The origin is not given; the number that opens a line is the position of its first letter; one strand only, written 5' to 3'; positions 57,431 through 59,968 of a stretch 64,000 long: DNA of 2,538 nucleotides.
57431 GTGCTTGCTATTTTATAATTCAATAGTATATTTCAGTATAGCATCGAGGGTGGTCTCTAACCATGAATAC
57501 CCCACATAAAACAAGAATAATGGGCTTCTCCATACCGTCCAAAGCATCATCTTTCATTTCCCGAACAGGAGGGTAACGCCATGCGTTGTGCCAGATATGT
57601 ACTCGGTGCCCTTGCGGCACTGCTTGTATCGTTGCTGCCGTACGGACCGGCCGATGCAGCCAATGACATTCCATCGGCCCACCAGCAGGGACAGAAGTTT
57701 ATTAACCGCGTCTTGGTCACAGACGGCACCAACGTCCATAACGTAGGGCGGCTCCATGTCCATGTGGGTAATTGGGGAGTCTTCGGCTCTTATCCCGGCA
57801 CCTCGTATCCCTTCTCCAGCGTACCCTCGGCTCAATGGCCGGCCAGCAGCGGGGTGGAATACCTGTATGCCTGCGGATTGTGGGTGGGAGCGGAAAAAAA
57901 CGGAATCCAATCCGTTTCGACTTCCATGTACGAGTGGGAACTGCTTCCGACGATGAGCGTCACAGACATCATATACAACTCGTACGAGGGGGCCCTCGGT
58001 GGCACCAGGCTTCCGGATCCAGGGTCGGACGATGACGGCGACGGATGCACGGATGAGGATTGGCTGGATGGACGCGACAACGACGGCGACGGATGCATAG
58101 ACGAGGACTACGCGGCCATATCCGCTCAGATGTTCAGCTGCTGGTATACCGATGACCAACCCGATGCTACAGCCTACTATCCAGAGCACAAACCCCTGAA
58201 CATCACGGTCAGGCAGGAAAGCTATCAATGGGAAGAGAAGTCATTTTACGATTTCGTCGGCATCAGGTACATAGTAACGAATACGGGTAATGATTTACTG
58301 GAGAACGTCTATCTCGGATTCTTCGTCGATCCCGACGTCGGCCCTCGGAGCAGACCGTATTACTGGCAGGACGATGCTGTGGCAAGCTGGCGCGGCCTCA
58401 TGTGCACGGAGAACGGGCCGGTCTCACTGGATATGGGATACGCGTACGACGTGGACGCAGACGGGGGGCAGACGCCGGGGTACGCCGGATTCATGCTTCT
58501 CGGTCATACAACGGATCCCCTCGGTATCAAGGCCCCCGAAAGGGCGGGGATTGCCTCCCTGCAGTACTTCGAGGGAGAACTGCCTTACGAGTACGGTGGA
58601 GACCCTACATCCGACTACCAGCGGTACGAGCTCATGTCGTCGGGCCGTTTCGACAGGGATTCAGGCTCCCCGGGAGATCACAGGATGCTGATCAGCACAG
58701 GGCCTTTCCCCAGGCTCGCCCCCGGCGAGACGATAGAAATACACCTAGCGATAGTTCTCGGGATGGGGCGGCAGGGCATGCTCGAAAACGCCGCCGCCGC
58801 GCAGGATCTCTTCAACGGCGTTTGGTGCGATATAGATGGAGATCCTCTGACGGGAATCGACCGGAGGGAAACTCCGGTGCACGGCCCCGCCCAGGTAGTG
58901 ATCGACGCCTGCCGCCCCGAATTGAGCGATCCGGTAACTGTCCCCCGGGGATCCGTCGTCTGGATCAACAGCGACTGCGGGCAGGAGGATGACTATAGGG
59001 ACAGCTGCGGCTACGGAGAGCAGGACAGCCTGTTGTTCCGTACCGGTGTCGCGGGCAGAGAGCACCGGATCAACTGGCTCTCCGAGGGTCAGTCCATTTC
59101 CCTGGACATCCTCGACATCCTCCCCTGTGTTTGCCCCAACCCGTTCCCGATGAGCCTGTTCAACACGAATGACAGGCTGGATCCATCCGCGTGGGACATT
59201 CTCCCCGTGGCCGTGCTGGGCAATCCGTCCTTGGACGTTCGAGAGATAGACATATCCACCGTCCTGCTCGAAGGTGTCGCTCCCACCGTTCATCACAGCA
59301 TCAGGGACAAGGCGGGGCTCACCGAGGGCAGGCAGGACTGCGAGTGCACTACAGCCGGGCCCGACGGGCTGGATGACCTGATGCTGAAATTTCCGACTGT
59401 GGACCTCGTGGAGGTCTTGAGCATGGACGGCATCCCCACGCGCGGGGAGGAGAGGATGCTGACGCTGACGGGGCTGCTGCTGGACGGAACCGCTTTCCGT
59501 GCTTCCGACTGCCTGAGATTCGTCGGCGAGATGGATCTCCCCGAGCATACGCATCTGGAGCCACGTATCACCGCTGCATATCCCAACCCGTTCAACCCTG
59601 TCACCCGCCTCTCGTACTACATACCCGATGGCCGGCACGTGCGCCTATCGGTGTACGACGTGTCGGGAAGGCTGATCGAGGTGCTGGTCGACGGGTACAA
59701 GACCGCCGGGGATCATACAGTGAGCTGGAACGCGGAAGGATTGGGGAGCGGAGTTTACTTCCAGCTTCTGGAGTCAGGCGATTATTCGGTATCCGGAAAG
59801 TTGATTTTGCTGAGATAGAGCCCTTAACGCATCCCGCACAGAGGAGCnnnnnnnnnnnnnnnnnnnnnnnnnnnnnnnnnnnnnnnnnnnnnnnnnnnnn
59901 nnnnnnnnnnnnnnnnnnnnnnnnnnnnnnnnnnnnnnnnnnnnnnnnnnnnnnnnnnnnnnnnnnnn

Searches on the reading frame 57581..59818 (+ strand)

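Call 80: search_protein_families(library=pfam, proteins=[window:57581-59818:+], max_evalue=0.00001)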
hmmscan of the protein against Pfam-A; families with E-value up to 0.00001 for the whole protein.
window:57581-59818:+ (745 aa): 1 family
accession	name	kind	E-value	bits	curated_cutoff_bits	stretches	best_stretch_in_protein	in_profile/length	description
PF18962.6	Por_Secre_tail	-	1.2e-06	29.2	27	1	667-742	2-74/75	Secretion system C-terminal sorting domain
